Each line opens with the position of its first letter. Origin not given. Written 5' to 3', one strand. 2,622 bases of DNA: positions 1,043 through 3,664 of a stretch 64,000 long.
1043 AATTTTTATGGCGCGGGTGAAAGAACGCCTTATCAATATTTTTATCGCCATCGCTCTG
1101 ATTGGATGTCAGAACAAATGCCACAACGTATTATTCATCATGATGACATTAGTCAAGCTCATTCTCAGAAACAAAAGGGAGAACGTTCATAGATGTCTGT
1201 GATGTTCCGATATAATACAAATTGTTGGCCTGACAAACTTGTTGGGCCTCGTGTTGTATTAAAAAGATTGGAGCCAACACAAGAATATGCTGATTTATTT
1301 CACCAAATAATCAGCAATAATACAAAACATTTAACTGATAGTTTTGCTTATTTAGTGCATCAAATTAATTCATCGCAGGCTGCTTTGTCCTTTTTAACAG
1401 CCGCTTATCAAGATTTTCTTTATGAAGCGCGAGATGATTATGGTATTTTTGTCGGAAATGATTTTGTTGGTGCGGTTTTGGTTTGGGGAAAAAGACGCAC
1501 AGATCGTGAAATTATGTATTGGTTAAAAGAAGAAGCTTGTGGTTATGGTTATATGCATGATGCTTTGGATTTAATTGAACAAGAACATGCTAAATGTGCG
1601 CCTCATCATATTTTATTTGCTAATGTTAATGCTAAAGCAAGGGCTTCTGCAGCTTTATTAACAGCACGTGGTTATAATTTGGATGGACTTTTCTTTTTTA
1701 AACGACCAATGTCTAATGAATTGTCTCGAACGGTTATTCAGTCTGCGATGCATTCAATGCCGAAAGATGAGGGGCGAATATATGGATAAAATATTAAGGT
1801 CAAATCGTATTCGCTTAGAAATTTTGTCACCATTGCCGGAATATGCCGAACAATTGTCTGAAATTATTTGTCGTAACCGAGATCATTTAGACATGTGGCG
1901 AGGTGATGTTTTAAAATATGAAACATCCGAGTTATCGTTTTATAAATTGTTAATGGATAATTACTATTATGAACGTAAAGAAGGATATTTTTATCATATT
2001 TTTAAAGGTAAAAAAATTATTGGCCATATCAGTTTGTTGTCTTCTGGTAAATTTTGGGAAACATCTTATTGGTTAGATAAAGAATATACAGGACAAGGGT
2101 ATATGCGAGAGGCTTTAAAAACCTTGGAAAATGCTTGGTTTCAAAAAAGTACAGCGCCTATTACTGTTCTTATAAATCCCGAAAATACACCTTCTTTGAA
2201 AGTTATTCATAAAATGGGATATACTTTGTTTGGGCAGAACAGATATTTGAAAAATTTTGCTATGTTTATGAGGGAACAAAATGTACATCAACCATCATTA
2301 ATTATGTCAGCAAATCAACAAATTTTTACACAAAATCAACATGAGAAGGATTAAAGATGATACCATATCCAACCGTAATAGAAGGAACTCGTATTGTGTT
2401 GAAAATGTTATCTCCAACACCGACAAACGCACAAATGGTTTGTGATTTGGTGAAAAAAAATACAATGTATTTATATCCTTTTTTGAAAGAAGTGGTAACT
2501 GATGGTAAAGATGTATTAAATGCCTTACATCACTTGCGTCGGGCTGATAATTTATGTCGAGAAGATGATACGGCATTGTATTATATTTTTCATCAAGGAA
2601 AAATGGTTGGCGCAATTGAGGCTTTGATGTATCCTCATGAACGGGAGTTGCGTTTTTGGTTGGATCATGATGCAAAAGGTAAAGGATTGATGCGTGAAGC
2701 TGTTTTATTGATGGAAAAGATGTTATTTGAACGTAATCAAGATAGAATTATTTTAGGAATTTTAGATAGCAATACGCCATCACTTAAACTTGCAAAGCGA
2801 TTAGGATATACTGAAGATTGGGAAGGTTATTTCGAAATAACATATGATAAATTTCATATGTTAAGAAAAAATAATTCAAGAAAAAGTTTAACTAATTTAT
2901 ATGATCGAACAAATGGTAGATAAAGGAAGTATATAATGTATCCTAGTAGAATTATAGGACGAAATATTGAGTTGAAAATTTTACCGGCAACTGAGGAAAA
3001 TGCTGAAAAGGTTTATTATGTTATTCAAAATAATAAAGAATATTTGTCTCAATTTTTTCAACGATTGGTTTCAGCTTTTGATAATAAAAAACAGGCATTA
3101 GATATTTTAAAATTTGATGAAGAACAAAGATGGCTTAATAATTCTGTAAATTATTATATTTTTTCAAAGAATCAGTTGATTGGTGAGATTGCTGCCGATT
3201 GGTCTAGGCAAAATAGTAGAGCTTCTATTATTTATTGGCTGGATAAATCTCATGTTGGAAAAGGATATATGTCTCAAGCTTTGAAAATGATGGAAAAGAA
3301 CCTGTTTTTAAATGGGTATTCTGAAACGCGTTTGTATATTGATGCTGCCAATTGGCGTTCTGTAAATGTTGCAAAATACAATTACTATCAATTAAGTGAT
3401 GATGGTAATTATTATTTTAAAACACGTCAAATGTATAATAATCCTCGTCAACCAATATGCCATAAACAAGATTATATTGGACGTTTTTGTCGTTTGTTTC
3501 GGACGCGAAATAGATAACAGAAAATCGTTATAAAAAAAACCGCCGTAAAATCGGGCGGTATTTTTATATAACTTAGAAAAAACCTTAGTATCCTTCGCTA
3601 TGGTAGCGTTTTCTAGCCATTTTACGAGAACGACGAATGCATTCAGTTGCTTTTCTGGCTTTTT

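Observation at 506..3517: Five tandem, translationally coupled GNAT acetyltransferase paralogs under one consensus promoter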

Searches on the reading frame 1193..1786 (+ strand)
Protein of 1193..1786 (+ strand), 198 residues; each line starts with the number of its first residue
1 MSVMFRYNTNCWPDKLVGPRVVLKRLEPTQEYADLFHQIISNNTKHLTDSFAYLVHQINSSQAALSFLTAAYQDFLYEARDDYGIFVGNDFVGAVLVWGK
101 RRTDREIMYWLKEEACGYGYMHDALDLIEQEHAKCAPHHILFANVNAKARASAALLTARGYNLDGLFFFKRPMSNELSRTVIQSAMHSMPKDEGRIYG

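Call 4: search_protein_families(library=pfam, proteins=[window:1193-1786:+], max_evalue=0.1)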
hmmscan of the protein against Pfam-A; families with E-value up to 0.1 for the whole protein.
window:1193-1786:+ (198 aa): 1 family
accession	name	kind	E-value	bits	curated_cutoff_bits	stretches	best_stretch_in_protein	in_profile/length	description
PF13302.13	Acetyltransf_3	-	7.1e-07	30.4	25.4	1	20-160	1-136/138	Acetyltransferase (GNAT) domain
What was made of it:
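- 1193..1789 (+): g2, 198 aa, RimL-like GNAT. Its ATG abuts the g1 stop. Pfam Acetyltransf_3 scores 30.4 bits (call 4).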

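Call 5: search_protein_families(library=ncbifam, proteins=[window:1193-1786:+], max_evalue=0.1)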
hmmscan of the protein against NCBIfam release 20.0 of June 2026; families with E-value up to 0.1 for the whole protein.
window:1193-1786:+ (198 aa): 2 families
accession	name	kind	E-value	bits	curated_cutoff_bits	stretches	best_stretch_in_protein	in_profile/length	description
NF007539.0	PRK10151.1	equivalog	0.045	13.4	184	1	31-165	19-154/179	50S ribosomal protein L7/L12-serine acetyltransferase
TIGR04246.1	nitrous_NosZ_Gp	equivalog_domain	0.06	11.6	625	1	79-145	10-81/578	Sec-dependent nitrous-oxide reductase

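Call 42: search_protein_families(library=padloc, proteins=[window:1193-1786:+], max_evalue=0.01)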
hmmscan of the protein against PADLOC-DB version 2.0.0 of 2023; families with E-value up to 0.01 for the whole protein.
window:1193-1786:+ (198 aa): 0 families

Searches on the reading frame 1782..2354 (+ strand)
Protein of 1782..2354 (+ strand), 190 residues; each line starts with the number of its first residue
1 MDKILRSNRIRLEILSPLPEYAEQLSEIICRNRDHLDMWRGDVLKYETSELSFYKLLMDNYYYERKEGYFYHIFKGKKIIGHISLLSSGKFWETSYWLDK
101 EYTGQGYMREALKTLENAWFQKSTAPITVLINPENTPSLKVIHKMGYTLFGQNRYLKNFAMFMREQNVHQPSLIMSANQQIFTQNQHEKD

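Call 4: search_protein_families(library=pfam, proteins=[window:1782-2351:+], max_evalue=0.1)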
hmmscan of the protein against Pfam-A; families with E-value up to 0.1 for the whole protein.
window:1782-2351:+ (190 aa): 5 families
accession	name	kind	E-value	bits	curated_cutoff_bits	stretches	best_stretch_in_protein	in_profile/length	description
PF13302.13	Acetyltransf_3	-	1.9e-15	58.2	25.4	1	15-148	4-138/138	Acetyltransferase (GNAT) domain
PF00583.31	Acetyltransf_1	-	8.8e-10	39.3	20.7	1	58-147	20-116/116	Acetyltransferase (GNAT) family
PF13673.13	Acetyltransf_10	-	0.0012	19.2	23.6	1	64-155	27-115/128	Acetyltransferase (GNAT) domain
PF13508.13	Acetyltransf_7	-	0.0068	17.2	27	1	68-148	3-83/84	Acetyltransferase (GNAT) domain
PF08445.16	FR47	-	0.04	14.3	22.1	1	100-154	31-84/86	FR47-like protein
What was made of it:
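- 1782..2354 (+): g3, 190 aa, RimL-like GNAT and the most conserved member. It overlaps g2 by 8 nt. Pfam Acetyltransf_3 scores 58.2 bits (call 4).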

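Call 5: search_protein_families(library=ncbifam, proteins=[window:1782-2351:+], max_evalue=0.1)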
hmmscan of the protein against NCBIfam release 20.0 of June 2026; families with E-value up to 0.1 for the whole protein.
window:1782-2351:+ (190 aa): 4 families
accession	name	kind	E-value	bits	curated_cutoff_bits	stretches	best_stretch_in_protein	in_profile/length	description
NF007539.0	PRK10151.1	equivalog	1.2e-07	31.6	184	1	19-152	18-155/179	50S ribosomal protein L7/L12-serine acetyltransferase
NF040503.1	resist_ArsN1a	equivalog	0.0062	16.3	170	1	93-151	79-137/159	arsinothricin resistance N-acetyltransferase ArsN1 family A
NF010241.0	PRK13688.1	equivalog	0.015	15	194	1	45-102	23-80/159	N-acetyltransferase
TIGR01575.1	rimI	equivalog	0.019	15.1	86.4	1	67-151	31-116/132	ribosomal protein S18-alanine N-acetyltransferase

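Call 11: find_encoding_contigs(protein=window:1782-2354:+, flank=10000, max_places=6)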
Protein window:1782-2354:+ (190 aa): 8 contigs read that carry it; 6 places shown.
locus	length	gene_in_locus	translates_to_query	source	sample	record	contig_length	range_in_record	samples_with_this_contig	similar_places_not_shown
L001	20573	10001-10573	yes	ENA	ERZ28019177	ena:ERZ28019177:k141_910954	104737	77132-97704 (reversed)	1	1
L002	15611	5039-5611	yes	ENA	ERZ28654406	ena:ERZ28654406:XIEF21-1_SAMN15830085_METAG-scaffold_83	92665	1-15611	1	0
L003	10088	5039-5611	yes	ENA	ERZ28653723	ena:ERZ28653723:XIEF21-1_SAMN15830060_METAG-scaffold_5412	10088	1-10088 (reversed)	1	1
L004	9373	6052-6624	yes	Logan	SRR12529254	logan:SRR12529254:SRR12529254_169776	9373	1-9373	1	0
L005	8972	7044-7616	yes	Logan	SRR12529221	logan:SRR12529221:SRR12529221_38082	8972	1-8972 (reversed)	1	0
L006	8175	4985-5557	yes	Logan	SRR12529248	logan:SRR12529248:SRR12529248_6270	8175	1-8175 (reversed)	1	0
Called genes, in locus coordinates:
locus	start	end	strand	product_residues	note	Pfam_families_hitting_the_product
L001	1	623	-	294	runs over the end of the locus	PF06325:PrmA, PF01135:PCMT, PF05175:MTS, PF13489:Methyltransf_23 (weak), PF13649:Methyltransf_25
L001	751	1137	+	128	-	-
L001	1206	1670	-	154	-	PF03652:RuvX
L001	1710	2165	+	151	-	PF02502:LacAB_rpiB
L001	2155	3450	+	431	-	PF00464:SHMT, PF00155:Aminotran_1_2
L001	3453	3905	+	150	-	PF22811:Zn_ribbon_NrdR, PF03477:ATP-cone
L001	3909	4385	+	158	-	PF01029:NusB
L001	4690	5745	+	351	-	PF00535:Glycos_transf_2, PF10111:Glyco_tranf_2_2, PF13641:Glyco_tranf_2_3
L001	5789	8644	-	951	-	PF02463:SMC_N (faint), PF20703:nSTAND1 (faint), PF00005:ABC_tran (faint), PF13555:AAA_29 (faint), PF17760:UvrA_inter, PF00684:DnaJ_CXXCXGXG (faint), PF17755:UvrA_DNA-bind, PF12399:BCA_ABC_TP_C (faint)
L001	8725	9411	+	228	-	-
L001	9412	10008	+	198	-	PF13302:Acetyltransf_3 (weak)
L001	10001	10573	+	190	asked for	PF13302:Acetyltransf_3, PF00583:Acetyltransf_1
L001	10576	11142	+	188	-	PF13302:Acetyltransf_3, PF00583:Acetyltransf_1, PF13420:Acetyltransf_4 (weak)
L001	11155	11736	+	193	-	PF13302:Acetyltransf_3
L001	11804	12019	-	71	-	PF01165:Ribosomal_S21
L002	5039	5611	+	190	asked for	PF13302:Acetyltransf_3, PF00583:Acetyltransf_1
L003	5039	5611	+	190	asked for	PF13302:Acetyltransf_3, PF00583:Acetyltransf_1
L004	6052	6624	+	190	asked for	PF13302:Acetyltransf_3, PF00583:Acetyltransf_1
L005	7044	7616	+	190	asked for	PF13302:Acetyltransf_3, PF00583:Acetyltransf_1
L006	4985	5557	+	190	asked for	PF13302:Acetyltransf_3, PF00583:Acetyltransf_1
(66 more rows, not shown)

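Call 42: search_protein_families(library=padloc, proteins=[window:1782-2351:+], max_evalue=0.01)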
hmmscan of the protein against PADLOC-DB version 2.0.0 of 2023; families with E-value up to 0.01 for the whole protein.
window:1782-2351:+ (190 aa): 0 families

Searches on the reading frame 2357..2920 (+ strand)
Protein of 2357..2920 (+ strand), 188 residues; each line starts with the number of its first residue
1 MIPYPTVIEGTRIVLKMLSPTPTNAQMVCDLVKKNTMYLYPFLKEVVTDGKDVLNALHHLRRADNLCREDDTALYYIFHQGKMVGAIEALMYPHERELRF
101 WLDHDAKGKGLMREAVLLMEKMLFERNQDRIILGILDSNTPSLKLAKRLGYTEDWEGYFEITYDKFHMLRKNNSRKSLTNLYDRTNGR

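Call 4: search_protein_families(library=pfam, proteins=[window:2357-2920:+], max_evalue=0.1)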
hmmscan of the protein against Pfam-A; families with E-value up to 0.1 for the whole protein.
window:2357-2920:+ (188 aa): 5 families
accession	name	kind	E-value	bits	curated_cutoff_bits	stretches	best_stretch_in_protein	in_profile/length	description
PF00583.31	Acetyltransf_1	-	1.9e-10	41.5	20.7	1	64-151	26-116/116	Acetyltransferase (GNAT) family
PF13302.13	Acetyltransf_3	-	3.6e-10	41.1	25.4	1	68-152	49-138/138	Acetyltransferase (GNAT) domain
PF13420.13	Acetyltransf_4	-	9.3e-06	26.2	24.3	1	69-152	46-135/155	Acetyltransferase (GNAT) domain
PF08445.16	FR47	-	0.0001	22.6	22.1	1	103-159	30-85/86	FR47-like protein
PF13508.13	Acetyltransf_7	-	0.011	16.5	27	1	75-153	6-84/84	Acetyltransferase (GNAT) domain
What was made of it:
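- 2357..2923 (+): g4 (type 'g4a'), 188 aa, RimL-like GNAT in the variable slot of the array. Pfam Acetyltransf_3 scores 41.1 and Acetyltransf_1 41.5 bits (call 4).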

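Call 5: search_protein_families(library=ncbifam, proteins=[window:2357-2920:+], max_evalue=0.1)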
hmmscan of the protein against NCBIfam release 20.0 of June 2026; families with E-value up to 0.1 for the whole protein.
window:2357-2920:+ (188 aa): 5 families
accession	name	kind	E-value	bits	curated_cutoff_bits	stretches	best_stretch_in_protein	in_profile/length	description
NF007539.0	PRK10151.1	equivalog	0.00035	20.2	184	1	29-152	25-151/179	50S ribosomal protein L7/L12-serine acetyltransferase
TIGR01575.1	rimI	equivalog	0.00051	20.2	86.4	1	71-153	30-114/132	ribosomal protein S18-alanine N-acetyltransferase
NF040503.1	resist_ArsN1a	equivalog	0.0015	18.3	170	1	97-153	79-135/159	arsinothricin resistance N-acetyltransferase ArsN1 family A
NF002959.0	PRK03624.1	equivalog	0.0028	17.4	124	1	102-154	80-132/147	GNAT family acetyltransferase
NF006060.0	PRK08207.1-3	equivalog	0.044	12.5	653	1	47-96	363-410/477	coproporphyrinogen III oxidase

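Call 42: search_protein_families(library=padloc, proteins=[window:2357-2920:+], max_evalue=0.01)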
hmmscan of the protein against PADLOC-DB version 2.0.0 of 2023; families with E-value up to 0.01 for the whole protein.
window:2357-2920:+ (188 aa): 0 families

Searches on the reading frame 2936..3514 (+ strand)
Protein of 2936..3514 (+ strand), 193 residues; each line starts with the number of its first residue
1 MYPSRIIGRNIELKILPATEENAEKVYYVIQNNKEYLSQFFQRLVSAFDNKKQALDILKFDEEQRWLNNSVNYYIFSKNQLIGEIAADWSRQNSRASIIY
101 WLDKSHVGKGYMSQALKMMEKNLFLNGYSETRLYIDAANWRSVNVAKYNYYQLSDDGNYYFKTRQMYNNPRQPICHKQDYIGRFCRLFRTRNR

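Call 4: search_protein_families(library=pfam, proteins=[window:2936-3514:+], max_evalue=0.1)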
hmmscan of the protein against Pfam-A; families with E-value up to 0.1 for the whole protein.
window:2936-3514:+ (193 aa): 4 families
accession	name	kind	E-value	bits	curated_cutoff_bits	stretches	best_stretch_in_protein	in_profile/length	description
PF13302.13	Acetyltransf_3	-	1.7e-11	45.4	25.4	1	13-147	2-133/138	Acetyltransferase (GNAT) domain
PF00583.31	Acetyltransf_1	-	7.7e-05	23.4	20.7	1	59-147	19-113/116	Acetyltransferase (GNAT) family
PF21642.2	SP_0191-like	-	0.027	15.2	27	1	15-71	7-63/132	SP_0191-like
PF12830.13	Nipped-B_C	-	0.031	14.7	26.4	1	24-77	113-161/186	Sister chromatid cohesion C-terminus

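Call 5: search_protein_families(library=ncbifam, proteins=[window:2936-3514:+], max_evalue=0.1)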
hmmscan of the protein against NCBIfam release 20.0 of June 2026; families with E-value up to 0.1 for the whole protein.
window:2936-3514:+ (193 aa): 2 families
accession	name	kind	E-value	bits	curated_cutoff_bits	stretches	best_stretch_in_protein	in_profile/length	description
NF007539.0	PRK10151.1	equivalog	9.3e-10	38.4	184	1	12-153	10-152/179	50S ribosomal protein L7/L12-serine acetyltransferase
TIGR02092.1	glgD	equivalog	0.02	13.9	236.6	1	10-92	128-210/370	glucose-1-phosphate adenylyltransferase subunit GlgD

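Call 42: search_protein_families(library=padloc, proteins=[window:2936-3514:+], max_evalue=0.01)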
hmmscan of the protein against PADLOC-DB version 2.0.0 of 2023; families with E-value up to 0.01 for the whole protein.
window:2936-3514:+ (193 aa): 0 families

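Call 46: find_homologous_proteins(query=window:2936-3514:+, max_evalue=0.001)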
Query window:2936-3514:+ (193 aa): 4 proteins with E <= 0.001 among 29 candidates.
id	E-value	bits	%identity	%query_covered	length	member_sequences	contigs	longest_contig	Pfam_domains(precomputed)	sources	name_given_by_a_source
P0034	1.3e-125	434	100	100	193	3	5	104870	PF13302.14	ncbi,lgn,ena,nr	ncbi:MAG: GNAT family N-acetyltransferase [Alphaproteobacteria bacterium]|nr:GNAT family N-acetyltra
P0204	1.5e-106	372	83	100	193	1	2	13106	PF13302.14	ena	-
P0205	2.4e-100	352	81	100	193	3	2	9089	PF13302.14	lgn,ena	-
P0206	2.4e-57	212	55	95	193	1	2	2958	PF13302.14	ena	-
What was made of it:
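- Tried and rejected: The word-index search with g5 returned only four proteins (call 46).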
